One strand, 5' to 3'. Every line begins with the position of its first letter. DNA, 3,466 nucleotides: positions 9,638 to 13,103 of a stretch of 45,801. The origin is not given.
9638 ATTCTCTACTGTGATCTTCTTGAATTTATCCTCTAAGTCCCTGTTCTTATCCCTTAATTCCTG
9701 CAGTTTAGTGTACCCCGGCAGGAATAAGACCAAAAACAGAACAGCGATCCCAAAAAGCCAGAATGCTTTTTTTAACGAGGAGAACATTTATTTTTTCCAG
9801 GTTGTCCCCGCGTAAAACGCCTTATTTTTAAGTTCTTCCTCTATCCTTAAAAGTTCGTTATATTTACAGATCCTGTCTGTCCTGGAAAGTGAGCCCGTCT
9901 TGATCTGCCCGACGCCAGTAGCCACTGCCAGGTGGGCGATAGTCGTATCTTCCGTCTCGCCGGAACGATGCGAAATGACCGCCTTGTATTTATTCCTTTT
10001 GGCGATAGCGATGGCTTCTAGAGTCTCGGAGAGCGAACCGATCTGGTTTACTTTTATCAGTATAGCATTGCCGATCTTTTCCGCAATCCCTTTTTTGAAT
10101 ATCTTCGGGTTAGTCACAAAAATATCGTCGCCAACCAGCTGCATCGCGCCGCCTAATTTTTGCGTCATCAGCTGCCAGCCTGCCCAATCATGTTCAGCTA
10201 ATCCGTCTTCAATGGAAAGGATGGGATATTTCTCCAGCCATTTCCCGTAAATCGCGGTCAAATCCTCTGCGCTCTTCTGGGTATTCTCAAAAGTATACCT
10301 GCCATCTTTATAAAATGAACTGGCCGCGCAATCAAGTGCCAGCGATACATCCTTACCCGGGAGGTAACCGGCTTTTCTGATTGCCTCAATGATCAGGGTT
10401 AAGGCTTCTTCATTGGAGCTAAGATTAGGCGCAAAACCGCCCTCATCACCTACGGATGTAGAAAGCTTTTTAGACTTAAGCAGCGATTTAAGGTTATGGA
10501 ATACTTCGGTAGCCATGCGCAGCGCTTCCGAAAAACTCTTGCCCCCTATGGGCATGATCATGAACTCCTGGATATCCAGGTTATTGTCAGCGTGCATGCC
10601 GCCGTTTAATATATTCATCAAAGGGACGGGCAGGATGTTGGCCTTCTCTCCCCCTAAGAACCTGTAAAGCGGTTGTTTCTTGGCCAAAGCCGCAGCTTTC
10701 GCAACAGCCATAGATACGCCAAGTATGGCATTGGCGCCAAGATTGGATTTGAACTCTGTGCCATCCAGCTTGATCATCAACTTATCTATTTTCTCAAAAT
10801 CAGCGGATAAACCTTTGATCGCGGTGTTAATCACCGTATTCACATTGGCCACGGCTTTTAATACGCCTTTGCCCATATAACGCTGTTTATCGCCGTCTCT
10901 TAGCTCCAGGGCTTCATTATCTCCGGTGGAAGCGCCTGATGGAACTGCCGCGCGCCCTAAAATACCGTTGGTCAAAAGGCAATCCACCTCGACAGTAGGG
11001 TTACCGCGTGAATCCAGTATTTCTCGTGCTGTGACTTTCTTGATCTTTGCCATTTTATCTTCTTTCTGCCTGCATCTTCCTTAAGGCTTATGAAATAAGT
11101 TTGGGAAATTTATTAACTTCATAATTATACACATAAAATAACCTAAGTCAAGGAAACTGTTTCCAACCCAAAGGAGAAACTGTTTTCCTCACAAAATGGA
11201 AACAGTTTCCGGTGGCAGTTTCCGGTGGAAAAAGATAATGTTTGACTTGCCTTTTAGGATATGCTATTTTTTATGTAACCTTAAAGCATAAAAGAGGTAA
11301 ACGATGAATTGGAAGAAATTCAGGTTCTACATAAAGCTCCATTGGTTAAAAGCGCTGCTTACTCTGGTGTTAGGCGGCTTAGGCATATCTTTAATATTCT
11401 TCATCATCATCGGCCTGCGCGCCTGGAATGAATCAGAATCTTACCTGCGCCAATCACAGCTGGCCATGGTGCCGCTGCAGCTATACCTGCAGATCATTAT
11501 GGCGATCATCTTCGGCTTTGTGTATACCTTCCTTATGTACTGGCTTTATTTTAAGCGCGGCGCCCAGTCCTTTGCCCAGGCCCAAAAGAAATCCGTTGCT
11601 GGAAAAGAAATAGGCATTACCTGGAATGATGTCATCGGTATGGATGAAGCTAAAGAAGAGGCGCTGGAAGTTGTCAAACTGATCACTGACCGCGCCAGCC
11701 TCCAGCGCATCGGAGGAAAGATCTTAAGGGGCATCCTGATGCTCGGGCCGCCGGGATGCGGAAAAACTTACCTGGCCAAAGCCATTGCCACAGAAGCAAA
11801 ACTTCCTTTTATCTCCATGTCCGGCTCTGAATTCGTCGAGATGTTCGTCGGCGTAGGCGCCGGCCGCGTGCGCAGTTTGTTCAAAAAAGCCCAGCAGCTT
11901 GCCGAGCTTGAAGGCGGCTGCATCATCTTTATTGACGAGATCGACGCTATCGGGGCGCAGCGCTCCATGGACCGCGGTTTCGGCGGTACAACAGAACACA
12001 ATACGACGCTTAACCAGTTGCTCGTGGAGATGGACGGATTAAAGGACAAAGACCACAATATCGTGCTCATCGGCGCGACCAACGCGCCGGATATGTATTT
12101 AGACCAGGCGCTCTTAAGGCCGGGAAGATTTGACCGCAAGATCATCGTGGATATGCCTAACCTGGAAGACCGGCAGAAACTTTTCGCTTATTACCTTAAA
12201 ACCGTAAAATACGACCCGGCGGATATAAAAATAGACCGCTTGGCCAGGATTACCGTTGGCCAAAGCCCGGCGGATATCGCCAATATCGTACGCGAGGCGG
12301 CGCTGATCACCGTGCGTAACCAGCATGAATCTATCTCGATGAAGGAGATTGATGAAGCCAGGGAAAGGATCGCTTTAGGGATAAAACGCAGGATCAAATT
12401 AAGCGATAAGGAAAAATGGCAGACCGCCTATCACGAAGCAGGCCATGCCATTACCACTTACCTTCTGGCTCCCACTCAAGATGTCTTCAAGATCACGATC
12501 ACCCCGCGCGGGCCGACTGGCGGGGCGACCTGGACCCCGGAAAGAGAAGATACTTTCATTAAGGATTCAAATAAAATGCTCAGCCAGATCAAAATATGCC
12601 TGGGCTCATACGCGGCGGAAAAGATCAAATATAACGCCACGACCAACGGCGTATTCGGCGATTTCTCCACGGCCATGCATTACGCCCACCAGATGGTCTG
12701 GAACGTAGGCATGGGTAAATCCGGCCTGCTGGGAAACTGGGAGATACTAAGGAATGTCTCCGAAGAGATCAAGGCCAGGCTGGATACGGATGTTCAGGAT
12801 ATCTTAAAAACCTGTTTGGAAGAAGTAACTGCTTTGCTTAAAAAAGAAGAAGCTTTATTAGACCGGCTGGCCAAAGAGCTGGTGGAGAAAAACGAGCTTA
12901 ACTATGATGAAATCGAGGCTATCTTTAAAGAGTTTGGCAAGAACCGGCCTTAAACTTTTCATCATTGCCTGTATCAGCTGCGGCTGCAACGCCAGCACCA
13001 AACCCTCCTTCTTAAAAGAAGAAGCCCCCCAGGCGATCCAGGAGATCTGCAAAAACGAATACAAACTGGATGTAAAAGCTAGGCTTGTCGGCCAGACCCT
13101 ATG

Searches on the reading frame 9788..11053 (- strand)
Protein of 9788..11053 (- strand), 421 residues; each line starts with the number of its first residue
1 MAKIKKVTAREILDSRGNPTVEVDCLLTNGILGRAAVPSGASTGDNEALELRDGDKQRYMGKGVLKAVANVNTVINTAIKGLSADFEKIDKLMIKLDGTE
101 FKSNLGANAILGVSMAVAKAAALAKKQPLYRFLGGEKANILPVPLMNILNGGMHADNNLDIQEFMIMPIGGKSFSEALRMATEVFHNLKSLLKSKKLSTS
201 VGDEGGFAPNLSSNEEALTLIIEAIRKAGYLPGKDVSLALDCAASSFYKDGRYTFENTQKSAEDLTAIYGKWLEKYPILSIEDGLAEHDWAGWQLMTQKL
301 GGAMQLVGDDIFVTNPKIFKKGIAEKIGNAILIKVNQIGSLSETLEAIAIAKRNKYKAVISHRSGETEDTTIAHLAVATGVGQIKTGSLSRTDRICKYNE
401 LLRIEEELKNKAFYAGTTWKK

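Call 50: search_protein_families(library=pfam, proteins=[window:9788-11053:-], max_evalue=0.00001)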
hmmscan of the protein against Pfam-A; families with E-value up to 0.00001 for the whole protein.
window:9788-11053:- (421 aa): 2 families
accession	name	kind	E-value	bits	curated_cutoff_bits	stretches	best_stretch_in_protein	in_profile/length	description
PF00113.28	Enolase_C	-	5.7e-123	410.4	21.5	1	139-419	2-292/296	Enolase, C-terminal TIM barrel domain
PF03952.21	Enolase_N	-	6.2e-57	191.8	35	1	4-133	1-131/131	Enolase, N-terminal domain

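Call 51: find_related_loci(query=window:9788-11053:-, collection=genome_contigs, flank=500)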
Query window:9788-11053:- (421 aa) in genome_contigs; peptide patterns used: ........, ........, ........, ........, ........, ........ (x = any residue, [..] = any of these).
600 stretches matched a pattern (row limit reached: there are more); 597 encode a relative of the query (tblastn E <= 1e-3); the best 80 are kept; 80 distinct loci.
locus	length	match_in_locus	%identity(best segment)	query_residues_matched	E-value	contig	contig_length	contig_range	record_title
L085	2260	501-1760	80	1-420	0e+0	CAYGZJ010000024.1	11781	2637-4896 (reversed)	MAG TPA_asm: uncultured Planctomycetales bacterium isolate ERP119294_co1_460 genome assembly, contig: NODE_7347_length_1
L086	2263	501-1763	80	1-421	0e+0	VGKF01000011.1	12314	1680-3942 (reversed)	MAG: Candidatus Omnitrophota bacterium isolate K_DeepCast_150m_m2_086 K_DeepCast_150m_m2_086_Ga0194126_10010255, whole g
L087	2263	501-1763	78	1-421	0e+0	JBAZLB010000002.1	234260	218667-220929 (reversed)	MAG: Candidatus Omnitrophota bacterium isolate SO_2017_LW4_158 scaffold_153_c1_LW137-91_2017, whole genome shotgun seque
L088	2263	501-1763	77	1-421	0e+0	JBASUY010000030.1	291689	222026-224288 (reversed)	MAG: Candidatus Omnitrophota bacterium isolate MFD13470_ilm_asm_bin9 k127_28643, whole genome shotgun sequence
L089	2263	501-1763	80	1-421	0e+0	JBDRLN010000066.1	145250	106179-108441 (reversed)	MAG: Candidatus Omnitrophota bacterium isolate MEGAHIT-group-1.780 k141_6004503, whole genome shotgun sequence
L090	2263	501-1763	73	1-421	0e+0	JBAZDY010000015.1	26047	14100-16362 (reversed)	MAG: Candidatus Omnitrophota bacterium isolate SO_2017_LW3_111 NODE_4723_length_26047_cov_4.487616_LW162_2017, whole gen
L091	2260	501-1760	71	1-420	0e+0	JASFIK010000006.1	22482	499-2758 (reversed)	MAG: Candidatus Omnitrophota bacterium isolate D0608S12metaG_Bin_274 D0608S12metaG_FD_scaffold_96_c1, whole genome shotg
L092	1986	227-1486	70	1-420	0e+0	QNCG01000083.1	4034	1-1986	MAG: Candidatus Omnitrophota bacterium isolate B32_G15 B32_Guay15_scaffold_11789, whole genome shotgun sequence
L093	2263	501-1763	71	1-421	0e+0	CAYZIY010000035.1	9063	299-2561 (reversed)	MAG TPA_asm: uncultured Planctomycetales bacterium isolate SRP141376_co2_271 genome assembly, contig: NODE_14111_length_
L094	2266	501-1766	68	4-421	0e+0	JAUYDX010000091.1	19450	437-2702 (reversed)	MAG: Candidatus Omnitrophota bacterium isolate C20_metabat.bin.76_sub C20_k141_88408, whole genome shotgun sequence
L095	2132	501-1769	67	3-421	0e+0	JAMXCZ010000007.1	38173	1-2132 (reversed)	MAG: Candidatus Omnitrophota bacterium isolate MohnsGC05_bin046 NODE_7_length_38173_cov_9.392351, whole genome shotgun s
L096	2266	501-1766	67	3-420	0e+0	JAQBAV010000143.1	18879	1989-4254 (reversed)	MAG: Candidatus Omnitrophota bacterium isolate MAG_328_bin-15 328_bin-15_ctg-143, whole genome shotgun sequence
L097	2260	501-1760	65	1-416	0e+0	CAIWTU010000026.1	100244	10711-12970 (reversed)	MAG: uncultured Geobacter sp. isolate AlinenLipids_bin-4213 genome assembly, contig: bin-4213:026/171, whole genome shot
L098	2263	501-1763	84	1-421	0e+0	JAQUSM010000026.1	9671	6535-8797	MAG: Candidatus Omnitrophota bacterium isolate STD1_97 NODE_20754_length_9671_cov_4.343881_Sandtown_D1, whole genome sho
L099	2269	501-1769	64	3-420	0e+0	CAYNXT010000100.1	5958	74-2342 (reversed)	MAG TPA_asm: uncultured Planctomycetales bacterium isolate ERP125453_co1_54 genome assembly, contig: NODE_17591_length_5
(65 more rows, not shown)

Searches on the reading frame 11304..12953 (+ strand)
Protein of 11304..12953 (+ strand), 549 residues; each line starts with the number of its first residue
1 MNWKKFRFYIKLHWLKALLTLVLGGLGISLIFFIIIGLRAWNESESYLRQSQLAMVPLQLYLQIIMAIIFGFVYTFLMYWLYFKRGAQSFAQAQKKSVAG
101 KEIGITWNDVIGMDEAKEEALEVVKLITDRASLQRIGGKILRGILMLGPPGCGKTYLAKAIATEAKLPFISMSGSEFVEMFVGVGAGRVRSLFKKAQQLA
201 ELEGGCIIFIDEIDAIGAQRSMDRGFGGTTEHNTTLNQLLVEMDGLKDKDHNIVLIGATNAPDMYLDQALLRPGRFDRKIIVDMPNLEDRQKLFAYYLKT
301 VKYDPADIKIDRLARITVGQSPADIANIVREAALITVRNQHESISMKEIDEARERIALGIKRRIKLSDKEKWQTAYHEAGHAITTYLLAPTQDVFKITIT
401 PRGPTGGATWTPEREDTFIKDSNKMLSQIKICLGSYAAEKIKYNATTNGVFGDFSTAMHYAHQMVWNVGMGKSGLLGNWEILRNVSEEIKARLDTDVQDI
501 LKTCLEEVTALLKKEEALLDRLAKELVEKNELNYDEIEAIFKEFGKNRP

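Call 50: search_protein_families(library=pfam, proteins=[window:11304-12953:+], max_evalue=0.00001)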
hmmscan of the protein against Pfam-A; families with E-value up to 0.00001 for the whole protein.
window:11304-12953:+ (549 aa): 5 families
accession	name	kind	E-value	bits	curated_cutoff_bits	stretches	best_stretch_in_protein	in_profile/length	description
PF00004.35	AAA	-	5.5e-41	140.5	21.2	1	144-283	1-130/131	ATPase family associated with various cellular activities (AAA)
PF01434.24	Peptidase_M41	-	3.8e-36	125.2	29.9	1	366-540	3-191/191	Peptidase family M41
PF17862.7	AAA_lid_3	-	3.3e-10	39.8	27.2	1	307-351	1-45/45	AAA+ lid domain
PF06068.19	TIP49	-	5.2e-07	29.6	23.8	1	109-178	25-89/347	TIP49 P-loop domain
PF07728.20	AAA_5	-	3.6e-06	27.5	22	0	144-271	2-136/139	AAA domain (dynein-related subfamily)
